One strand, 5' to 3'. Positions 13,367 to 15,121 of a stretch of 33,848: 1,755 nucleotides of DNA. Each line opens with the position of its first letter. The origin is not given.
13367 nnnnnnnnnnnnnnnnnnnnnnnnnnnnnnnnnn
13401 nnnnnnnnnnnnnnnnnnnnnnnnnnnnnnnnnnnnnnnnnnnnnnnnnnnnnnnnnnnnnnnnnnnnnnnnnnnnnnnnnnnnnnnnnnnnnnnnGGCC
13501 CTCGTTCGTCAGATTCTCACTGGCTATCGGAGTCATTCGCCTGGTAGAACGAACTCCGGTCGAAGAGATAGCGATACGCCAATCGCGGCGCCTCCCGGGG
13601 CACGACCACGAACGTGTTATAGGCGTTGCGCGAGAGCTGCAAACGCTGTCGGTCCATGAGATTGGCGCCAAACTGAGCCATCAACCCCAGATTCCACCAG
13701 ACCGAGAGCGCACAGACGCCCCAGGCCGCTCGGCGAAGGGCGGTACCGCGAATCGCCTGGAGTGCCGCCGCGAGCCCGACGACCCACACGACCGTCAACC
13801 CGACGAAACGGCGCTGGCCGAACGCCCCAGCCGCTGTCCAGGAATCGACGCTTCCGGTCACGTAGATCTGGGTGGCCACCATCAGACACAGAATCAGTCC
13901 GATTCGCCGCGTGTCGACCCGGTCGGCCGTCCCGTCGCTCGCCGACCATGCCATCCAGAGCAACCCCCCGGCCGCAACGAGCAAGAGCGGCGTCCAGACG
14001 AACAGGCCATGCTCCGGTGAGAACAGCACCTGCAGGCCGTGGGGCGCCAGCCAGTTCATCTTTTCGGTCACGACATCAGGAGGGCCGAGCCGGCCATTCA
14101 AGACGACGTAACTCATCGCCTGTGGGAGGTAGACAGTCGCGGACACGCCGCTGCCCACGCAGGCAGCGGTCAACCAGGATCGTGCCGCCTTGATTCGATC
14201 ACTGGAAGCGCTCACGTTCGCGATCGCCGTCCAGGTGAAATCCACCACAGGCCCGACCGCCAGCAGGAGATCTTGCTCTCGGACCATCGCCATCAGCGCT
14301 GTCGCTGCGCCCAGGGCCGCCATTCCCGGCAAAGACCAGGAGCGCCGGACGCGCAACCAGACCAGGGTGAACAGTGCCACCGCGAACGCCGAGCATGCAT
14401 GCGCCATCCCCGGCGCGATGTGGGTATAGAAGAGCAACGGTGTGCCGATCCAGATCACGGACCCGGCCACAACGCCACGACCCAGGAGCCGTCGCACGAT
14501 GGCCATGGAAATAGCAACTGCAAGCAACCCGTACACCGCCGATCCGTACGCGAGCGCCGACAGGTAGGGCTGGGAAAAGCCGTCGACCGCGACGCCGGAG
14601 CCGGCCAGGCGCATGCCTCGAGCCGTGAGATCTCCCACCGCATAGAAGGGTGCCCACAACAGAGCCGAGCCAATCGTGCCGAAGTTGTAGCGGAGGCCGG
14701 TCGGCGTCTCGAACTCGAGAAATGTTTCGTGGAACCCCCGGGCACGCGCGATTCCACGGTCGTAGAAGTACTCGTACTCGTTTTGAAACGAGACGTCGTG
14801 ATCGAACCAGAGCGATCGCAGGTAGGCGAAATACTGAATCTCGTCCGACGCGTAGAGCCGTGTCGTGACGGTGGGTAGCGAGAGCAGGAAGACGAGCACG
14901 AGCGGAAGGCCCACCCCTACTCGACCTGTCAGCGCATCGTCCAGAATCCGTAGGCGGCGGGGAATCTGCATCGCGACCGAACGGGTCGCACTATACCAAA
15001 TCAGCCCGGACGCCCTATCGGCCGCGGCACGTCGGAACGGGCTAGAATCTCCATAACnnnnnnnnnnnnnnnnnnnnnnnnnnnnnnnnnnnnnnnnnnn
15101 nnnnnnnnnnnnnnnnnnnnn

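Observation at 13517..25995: Three paralogous polytopic membrane proteins with a distinctive first-loop motif: possible uncharacterised GT-C-like family, with two more distant relatives in the same locus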

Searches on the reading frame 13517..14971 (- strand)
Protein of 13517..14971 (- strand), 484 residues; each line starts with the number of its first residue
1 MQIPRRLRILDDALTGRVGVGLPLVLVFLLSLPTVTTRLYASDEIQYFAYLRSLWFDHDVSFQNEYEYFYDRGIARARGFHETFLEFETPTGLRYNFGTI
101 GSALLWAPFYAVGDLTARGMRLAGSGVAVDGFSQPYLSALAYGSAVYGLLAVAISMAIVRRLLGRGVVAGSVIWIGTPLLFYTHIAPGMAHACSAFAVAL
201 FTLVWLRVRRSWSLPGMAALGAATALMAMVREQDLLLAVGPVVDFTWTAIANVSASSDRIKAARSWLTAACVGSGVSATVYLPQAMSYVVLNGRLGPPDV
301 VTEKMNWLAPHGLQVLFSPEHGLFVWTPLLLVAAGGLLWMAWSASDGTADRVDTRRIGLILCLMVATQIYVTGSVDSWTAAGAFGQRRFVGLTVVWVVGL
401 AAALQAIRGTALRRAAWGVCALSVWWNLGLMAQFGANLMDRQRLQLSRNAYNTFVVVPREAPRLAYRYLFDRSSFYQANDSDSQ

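Call 9: search_protein_families(library=pfam, proteins=[window:13517-14971:-], max_evalue=1)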
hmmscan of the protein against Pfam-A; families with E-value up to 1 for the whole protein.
window:13517-14971:- (484 aa): 0 families

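Call 10: search_protein_families(library=ncbifam, proteins=[window:13517-14971:-], max_evalue=1)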
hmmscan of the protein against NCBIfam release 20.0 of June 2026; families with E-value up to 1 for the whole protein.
window:13517-14971:- (484 aa): 1 family
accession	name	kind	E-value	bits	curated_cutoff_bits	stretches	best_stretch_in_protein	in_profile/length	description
NF038009.1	TatB_1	subfamily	0.25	11.6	100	0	389-411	22-44/70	twin-arginine translocation system-associated protein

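Call 17: search_solved_structures(query=A1, max_evalue=10, show_alignments=2)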
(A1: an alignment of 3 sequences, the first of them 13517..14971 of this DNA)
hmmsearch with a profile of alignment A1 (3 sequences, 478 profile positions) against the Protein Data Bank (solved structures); distinct sequences matched with E-value up to 10: 0.

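Call 22: find_homologous_proteins(query=A1, max_evalue=0.001)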
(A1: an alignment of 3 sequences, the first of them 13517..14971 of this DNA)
Query A1 (3 sequences) (484 aa, profile of the alignment): 2849 proteins with E <= 0.001 among 8000 candidates; the best 120 are listed.
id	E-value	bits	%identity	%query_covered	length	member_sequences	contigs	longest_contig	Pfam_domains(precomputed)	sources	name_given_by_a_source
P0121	3.5e-191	654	93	100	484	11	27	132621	-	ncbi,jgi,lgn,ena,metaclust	jgi:hypothetical protein|metaclust:\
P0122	5.9e-181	621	85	100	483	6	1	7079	-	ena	-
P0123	3.6e-173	595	84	97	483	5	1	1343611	-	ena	-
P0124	3.6e-170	585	83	99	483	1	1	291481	-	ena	-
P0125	2.6e-167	576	82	97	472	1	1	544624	-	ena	-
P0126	5.6e-158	545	73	98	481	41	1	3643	-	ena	-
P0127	1.9e-156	540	72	98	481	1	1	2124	-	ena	-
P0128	1.8e-155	537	74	98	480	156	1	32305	-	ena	-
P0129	1.1e-154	534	75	99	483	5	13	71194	-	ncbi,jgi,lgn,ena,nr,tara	ncbi:MAG: hypothetical protein QF463_00520 [Vicinamibacterales bacterium]|jgi:hypothetical protein|n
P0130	1.2e-137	478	62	95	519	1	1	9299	-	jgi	-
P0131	1.1e-136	475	64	94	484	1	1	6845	-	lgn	-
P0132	1.4e-136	474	63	94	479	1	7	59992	-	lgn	-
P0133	2.2e-136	474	62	95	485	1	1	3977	-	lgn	-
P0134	9.9e-135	468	60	95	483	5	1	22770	-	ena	-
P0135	1.6e-134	468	61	95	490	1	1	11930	-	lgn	-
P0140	1.0e-133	465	63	94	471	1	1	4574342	-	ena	-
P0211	5.5e-126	439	58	95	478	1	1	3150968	-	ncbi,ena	-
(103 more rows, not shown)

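Call 33: search_protein_representatives(alignment_id=A1)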
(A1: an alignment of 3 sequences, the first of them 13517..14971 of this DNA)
Query: 3 sequences, 478 profile positions. Proteins with E-value up to 0.001 (for the whole library): 9438; up to 1e-10: 7149; up to 1e-30: 3119. The best 150 are listed.
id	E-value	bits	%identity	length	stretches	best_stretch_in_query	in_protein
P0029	4.3e-137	474.4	-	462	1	26-462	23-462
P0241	6.9e-121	420.9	-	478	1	19-424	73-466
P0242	5.5e-120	418.0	-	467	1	10-320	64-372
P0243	9.0e-115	400.8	-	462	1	31-474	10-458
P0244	7.9e-112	391.1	-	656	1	20-467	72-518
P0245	6.0e-111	388.1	-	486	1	33-473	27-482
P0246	9.3e-110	384.2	-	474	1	25-469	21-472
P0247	1.9e-108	379.9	-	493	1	6-425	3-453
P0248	1.9e-108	379.9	-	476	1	28-443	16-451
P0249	2.4e-108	379.6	-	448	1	14-459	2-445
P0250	1.4e-106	373.8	-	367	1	103-461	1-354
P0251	2.6e-106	372.8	-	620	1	30-456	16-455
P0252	4.6e-105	368.8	-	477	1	59-404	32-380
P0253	4.7e-105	368.7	-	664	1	33-473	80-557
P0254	2.0e-104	366.6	-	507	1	30-459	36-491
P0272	4.8e-96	339.0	-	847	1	35-455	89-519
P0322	2.0e-85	304.0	-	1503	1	31-430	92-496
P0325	3.8e-85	303.1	-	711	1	28-437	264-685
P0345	5.3e-83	296.0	-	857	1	19-425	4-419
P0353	4.9e-82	292.8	-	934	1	34-437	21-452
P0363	4.6e-81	289.6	-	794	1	46-423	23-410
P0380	9.8e-80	285.2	-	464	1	35-434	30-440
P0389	4.3e-79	283.1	-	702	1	36-424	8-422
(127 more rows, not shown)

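Call 57: find_related_loci(query=A1, collection=genome_contigs, flank=10000)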
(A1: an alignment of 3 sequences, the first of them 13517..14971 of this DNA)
Query A1 (484 aa) in genome_contigs; peptide patterns used: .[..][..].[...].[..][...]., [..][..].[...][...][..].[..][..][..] (x = any residue, [..] = any of these).
220 stretches matched a pattern; 150 encode a relative of the query (tblastn E <= 1e-3); the best 80 are kept; 80 distinct loci.
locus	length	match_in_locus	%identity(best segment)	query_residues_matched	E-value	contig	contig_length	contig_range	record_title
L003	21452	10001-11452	93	1-484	0e+0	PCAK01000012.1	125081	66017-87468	MAG: Acidobacteria bacterium isolate NP133 MHASMcontig_344917, whole genome shotgun sequence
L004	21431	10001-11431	82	1-478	0e+0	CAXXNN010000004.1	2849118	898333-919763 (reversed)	MAG: Vicinamibacterales bacterium isolate 584f8af7-9898-40e5-a533-8d11c034b1eb genome assembly, contig: contig_4, whole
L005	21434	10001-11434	75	1-476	0e+0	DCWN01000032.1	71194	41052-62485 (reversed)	MAG TPA_asm: Acidobacteria bacterium UBA2161 UBA2161_contig_2439, whole genome shotgun sequence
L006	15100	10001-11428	73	1-476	0e+0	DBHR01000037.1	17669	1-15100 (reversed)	MAG TPA_asm: Acidobacteria bacterium UBA823 UBA823_contig_11955, whole genome shotgun sequence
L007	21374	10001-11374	58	24-481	3e-174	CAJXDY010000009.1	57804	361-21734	MAG TPA_asm: uncultured Acidobacteria bacterium isolate ERR599008_bin.42_MetaBAT_v2.12.1_MAG genome assembly, contig: NO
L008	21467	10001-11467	55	1-481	1e-172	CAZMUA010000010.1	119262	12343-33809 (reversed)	MAG TPA_asm: uncultured Woeseiaceae bacterium isolate SRP077602_co4_537 genome assembly, contig: NODE_133_length_119262_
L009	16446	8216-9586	58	24-484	2e-169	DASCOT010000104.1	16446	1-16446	MAG TPA_asm: Acidobacteriota bacterium isolate Fu_MAG_28 c_000000958695, whole genome shotgun sequence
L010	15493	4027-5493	54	1-481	2e-168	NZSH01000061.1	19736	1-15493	MAG: Woeseiaceae bacterium isolate EAC2037 18583, whole genome shotgun sequence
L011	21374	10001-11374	58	24-484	1e-163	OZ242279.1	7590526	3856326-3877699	MAG: Vicinamibacterales bacterium isolate 66b38f76-d135-4acf-a464-9a41f6704b04 genome assembly, chromosome: 1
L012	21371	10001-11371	59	24-484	8e-164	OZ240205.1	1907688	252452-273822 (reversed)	MAG: Vicinamibacterales bacterium isolate e7e54c47-8cb3-4bb4-a26e-21fc1c968279 genome assembly, chromosome: 1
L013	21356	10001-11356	56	24-483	1e-162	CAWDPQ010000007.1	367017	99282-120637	MAG: uncultured Acidobacteriota bacterium isolate MFD04850.bin.1.105 genome assembly, contig: contig_23683, whole genome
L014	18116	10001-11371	60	24-484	2e-161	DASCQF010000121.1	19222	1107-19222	MAG TPA_asm: Vicinamibacterales bacterium isolate Fu_MAG_63 c_000000972179, whole genome shotgun sequence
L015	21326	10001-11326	56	22-482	1e-160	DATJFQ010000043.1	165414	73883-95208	MAG TPA_asm: Vicinamibacterales bacterium isolate SMAG_U15464 k141_2027785, whole genome shotgun sequence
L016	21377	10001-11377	58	24-482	7e-160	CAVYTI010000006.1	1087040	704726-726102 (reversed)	MAG: uncultured Acidobacteriota bacterium isolate MFD05537.bin.1.91 genome assembly, contig: contig_2453, whole genome s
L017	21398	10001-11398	57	13-477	1e-158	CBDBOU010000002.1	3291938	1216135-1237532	MAG: Vicinamibacterales bacterium isolate 2866737b-c32a-4dfb-a915-985df9d893ca genome assembly, contig: contig_2, whole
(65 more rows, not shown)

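Call 63: list_cluster_members(proteins=[P0244, P0251, P0272, P0322, P0325, P0345, P0353, P0363, P0380, P0389])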
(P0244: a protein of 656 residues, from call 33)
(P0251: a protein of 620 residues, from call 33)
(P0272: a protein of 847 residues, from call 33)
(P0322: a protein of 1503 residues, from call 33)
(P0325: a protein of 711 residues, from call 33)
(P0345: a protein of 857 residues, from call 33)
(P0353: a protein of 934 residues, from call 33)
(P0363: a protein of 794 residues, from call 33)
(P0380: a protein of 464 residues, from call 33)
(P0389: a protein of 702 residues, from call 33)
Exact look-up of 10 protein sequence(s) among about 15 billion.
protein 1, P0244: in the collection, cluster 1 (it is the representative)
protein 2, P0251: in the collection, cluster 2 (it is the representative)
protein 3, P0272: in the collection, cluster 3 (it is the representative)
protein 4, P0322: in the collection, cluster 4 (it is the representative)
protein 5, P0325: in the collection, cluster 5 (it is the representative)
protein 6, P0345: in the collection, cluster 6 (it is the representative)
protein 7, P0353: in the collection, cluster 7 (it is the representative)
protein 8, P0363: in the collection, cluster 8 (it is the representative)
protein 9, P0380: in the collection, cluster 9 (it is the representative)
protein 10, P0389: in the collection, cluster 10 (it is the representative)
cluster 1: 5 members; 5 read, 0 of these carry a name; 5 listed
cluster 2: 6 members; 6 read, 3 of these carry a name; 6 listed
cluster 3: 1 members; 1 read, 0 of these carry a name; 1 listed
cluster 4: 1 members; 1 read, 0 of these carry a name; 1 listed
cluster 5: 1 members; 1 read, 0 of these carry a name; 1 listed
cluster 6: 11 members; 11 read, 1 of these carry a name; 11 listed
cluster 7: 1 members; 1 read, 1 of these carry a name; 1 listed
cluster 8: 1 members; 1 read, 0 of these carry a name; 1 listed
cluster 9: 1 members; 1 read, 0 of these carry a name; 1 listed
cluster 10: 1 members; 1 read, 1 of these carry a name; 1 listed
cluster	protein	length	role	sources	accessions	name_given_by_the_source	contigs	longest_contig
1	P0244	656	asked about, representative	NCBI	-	-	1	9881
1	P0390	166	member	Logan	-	-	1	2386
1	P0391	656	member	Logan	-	-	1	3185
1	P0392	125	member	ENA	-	-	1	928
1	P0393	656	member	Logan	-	-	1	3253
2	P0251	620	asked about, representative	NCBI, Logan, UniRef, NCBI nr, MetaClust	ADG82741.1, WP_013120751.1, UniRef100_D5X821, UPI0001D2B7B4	glycosyltransferase family 39 protein [Thermincola potens] | Glycosyltransferase RgtA/B/C/D-like domain-containing protein n=1 Tax=Thermincola potens ... | status=active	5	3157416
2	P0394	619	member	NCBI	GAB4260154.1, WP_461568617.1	glycosyltransferase family 39 protein [Thermincola ferriacetica]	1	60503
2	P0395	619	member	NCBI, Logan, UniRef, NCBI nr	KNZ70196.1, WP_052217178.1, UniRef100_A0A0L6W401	hypothetical protein Tfer_1071 [Thermincola ferriacetica] | Glycosyltransferase RgtA/B/C/D-like domain-containing protein n=1 Tax=Thermincola ... | glycosyltransferase family 39 protein [Thermincola ferriacetica]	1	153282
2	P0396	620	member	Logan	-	-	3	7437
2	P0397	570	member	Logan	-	-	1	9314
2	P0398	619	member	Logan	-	-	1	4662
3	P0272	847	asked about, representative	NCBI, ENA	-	-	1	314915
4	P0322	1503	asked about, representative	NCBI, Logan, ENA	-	-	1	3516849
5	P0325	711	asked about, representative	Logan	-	-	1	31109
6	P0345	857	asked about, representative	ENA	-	-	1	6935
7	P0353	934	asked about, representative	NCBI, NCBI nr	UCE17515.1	MAG: hypothetical protein JSV84_11550 [Gemmatimonadota bacterium]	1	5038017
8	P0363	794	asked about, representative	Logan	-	-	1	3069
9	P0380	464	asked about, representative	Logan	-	-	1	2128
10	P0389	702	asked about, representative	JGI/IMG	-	hypothetical protein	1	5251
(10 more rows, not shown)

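Call 72: search_protein_families(library=pfam, proteins=[P0251, P0325, P0322], max_evalue=0.01)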
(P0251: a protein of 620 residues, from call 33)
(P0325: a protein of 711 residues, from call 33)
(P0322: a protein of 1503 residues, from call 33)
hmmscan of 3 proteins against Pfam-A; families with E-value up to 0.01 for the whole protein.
P0251 (620 aa): 1 family
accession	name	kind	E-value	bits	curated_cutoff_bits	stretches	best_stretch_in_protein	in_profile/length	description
PF13231.12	PMT_2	-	1e-07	32.8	26.1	1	125-233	21-126/160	Dolichyl-phosphate-mannose-protein mannosyltransferase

P0325 (711 aa): 2 families
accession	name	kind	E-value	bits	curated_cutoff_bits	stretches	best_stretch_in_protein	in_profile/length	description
PF00535.33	Glycos_transf_2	-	8.1e-24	84.9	23.3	1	4-173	2-163/168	Glycosyl transferase family 2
PF13641.12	Glyco_tranf_2_3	-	0.0015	19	27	1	4-110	5-109/230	Glycosyltransferase like family 2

P0322 (1503 aa): 5 families
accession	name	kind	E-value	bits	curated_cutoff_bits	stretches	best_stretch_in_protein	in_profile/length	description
PF01839.29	FG-GAP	-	1.2e-17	63.8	22.1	2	1307-1326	2-21/37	FG-GAP repeat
PF13229.12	Beta_helix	-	1.7e-13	50.9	25.9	2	865-988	44-156/158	Right handed beta helix region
PF13517.12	FG-GAP_3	-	5.2e-13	49.8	26.9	3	1279-1324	18-60/61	FG-GAP-like repeat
PF02415.23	Chlam_PMP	-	1.2e-08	34.7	20.6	0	1012-1028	1-18/19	Chlamydia polymorphic membrane protein (Chlamydia_PMP) repeat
PF12256.14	TcdB_toxin_midN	-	0.0064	16.3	24.8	0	1243-1272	21-51/181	Insecticide toxin TcdB middle/N-terminal region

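Call 76: find_encoding_contigs(protein=P0251, flank=8000, max_places=1)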
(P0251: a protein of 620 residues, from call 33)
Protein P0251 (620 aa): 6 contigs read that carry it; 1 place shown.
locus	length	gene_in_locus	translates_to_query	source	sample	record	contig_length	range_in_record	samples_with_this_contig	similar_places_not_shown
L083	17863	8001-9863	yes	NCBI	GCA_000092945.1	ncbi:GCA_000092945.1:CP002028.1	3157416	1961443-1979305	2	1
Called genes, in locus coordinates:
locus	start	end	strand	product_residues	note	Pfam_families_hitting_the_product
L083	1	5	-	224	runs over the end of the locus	PF01930:Cas_Cas4, PF12705:PDDEXK_1 (weak)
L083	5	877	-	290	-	PF05107:Cas_Cas7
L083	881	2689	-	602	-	PF09709:Cas_Csd1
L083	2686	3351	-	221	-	PF09704:Cas_Cas5d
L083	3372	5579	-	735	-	PF01966:HD (weak), PF18019:Cas3_HD (faint), PF00270:DEAD, PF04851:ResIII, PF00271:Helicase_C (weak), PF22590:Cas3-like_C_2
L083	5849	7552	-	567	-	PF03717:PBP_dimer, PF00905:Transpeptidase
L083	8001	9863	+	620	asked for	PF13231:PMT_2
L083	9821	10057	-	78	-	PF16256:DUF4911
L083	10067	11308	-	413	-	PF01136:Peptidase_U32, PF16325:Peptidase_U32_C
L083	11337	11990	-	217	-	PF01135:PCMT, PF01596:Methyltransf_3, PF02475:TRM5-TYW2_MTfase (faint), PF13578:Methyltransf_24, PF13649:Methyltransf_25 (weak)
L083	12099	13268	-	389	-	PF02618:YceG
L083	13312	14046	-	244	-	-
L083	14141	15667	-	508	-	PF12229:PG_binding_4, PF04294:VanW, PF07501:G5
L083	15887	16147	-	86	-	-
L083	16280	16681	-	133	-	PF03652:RuvX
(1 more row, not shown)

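Call 83: find_encoding_contigs(protein=P0211, flank=10000, max_places=1)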
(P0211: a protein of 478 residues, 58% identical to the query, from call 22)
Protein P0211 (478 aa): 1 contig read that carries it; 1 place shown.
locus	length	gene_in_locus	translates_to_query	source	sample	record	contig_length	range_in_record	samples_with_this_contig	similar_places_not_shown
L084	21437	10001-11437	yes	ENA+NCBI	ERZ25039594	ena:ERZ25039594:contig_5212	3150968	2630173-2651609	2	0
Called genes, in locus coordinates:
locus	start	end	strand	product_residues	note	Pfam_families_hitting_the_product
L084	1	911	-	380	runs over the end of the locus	PF01261:AP_endonuc_2, PF03786:UxuA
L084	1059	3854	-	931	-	PF08471:Ribonuc_red_2_N, PF02867:Ribonuc_red_lgC, PF12637:TSCPD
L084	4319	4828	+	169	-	-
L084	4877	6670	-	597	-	PF17203:sCache_3_2, PF00672:HAMP (faint), PF08448:PAS_4 (faint), PF00512:HisKA, PF02518:HATPase_c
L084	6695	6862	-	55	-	PF02954:HTH_8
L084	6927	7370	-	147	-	PF00158:Sigma54_activat, PF07728:AAA_5 (weak), PF25601:AAA_lid_14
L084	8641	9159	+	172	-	PF13441:Gly-zipper_YMGG (weak)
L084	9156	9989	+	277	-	PF02517:Rce1-like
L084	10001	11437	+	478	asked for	-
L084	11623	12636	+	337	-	PF13439:Glyco_transf_4 (weak), PF13579:Glyco_trans_4_4, PF00534:Glycos_transf_1, PF13692:Glyco_trans_1_4, PF13524:Glyco_trans_1_2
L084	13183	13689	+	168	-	-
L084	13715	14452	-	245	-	-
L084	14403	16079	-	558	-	PF11028:TMEM260_N, PF13231:PMT_2 (weak)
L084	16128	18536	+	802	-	PF13439:Glyco_transf_4, PF13579:Glyco_trans_4_4 (weak), PF00534:Glycos_transf_1, PF13692:Glyco_trans_1_4, PF13439:Glyco_transf_4, PF13579:Glyco_trans_4_4, PF00534:Glycos_transf_1, PF13692:Glyco_trans_1_4, +2 more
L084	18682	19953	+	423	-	PF13439:Glyco_transf_4, PF20706:GT4-conflict (faint), PF00534:Glycos_transf_1, PF13692:Glyco_trans_1_4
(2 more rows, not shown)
